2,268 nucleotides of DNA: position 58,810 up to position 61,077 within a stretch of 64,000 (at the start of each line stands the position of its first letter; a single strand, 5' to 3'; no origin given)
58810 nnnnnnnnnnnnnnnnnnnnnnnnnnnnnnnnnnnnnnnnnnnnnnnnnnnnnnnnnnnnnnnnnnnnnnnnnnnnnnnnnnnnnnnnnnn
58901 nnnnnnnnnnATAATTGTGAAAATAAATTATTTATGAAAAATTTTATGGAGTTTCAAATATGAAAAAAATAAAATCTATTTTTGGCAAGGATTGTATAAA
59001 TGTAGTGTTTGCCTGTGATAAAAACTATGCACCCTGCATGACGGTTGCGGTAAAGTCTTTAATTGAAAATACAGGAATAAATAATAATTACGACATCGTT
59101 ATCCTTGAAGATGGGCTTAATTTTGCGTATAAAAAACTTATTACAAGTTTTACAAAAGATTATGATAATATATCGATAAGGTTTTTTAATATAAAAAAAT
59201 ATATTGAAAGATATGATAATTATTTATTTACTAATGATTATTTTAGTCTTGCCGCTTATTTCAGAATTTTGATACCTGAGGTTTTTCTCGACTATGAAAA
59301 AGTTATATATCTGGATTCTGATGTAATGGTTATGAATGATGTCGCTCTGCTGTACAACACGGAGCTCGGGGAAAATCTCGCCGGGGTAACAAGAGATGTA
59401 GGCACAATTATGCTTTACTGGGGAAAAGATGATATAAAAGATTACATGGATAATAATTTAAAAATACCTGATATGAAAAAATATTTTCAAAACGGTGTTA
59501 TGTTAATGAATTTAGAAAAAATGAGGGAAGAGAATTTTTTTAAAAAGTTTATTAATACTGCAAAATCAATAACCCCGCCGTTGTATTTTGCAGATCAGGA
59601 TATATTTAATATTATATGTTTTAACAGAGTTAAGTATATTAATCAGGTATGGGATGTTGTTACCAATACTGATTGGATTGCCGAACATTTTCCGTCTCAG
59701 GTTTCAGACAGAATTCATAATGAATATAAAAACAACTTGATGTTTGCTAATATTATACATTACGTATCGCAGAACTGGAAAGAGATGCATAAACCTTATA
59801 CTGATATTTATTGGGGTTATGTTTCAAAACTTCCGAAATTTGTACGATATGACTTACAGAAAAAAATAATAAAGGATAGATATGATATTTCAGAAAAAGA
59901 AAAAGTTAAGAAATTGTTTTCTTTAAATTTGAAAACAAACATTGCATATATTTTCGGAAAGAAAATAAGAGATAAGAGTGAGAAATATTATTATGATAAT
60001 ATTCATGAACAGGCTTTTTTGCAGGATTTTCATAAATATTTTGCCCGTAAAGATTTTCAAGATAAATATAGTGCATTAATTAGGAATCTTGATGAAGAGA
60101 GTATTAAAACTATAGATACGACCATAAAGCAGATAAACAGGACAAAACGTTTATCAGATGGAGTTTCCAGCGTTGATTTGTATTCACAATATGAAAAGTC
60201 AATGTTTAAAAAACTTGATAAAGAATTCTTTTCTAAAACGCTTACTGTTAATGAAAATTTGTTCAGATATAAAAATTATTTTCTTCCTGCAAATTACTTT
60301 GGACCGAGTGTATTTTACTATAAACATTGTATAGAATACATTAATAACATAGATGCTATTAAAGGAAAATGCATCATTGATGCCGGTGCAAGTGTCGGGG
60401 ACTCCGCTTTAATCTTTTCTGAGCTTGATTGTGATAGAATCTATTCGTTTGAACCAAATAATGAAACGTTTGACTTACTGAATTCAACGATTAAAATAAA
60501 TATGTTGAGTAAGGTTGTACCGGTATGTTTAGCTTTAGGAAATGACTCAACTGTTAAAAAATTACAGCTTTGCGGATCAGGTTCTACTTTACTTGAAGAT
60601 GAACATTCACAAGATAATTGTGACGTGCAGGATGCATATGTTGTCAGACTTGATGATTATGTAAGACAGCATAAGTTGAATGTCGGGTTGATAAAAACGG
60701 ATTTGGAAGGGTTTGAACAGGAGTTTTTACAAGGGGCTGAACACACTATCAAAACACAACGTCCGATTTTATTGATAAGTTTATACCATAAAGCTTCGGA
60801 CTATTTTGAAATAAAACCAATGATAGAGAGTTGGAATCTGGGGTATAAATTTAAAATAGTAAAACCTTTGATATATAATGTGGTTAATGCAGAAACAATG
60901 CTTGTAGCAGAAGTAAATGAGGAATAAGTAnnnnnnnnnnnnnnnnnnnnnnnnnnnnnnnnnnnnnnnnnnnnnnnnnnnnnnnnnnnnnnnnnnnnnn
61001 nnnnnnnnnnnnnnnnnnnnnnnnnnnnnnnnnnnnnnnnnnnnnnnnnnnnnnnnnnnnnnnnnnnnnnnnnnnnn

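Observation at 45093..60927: Portable ~30-aa basic module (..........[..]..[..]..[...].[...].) on 10-11 glycan enzymes of five unrelated folds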

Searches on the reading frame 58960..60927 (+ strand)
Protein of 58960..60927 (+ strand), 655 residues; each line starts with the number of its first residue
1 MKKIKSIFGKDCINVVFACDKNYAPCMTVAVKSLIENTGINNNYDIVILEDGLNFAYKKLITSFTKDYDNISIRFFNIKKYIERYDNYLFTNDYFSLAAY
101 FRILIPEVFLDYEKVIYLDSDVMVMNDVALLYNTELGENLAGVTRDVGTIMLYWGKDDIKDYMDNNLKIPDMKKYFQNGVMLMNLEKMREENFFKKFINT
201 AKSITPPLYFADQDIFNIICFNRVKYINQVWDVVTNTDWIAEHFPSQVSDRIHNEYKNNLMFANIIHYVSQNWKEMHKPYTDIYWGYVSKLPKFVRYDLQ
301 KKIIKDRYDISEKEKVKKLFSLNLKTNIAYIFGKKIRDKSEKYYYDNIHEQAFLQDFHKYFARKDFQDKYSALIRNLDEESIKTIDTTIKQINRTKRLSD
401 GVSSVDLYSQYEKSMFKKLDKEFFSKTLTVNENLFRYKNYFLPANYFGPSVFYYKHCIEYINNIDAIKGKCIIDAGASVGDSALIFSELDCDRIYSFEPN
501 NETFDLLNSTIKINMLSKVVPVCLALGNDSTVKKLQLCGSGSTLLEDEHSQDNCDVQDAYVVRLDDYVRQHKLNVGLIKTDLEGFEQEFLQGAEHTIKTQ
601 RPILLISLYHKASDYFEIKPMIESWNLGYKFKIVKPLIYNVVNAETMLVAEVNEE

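Call 4: search_protein_families(library=pfam, proteins=[window:58960-60927:+], max_evalue=0.01)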
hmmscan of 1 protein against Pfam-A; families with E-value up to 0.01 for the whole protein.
window:58960-60927:+ (655 aa): 2 families
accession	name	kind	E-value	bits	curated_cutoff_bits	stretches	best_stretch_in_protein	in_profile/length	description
PF01501.26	Glyco_transf_8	-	1.4e-39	136.7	24.3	1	14-270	1-244/253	Glycosyl transferase family 8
PF05050.19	Methyltransf_21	-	3.9e-11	43.8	22.7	1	474-630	1-172/173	Methyltransferase FkbM domain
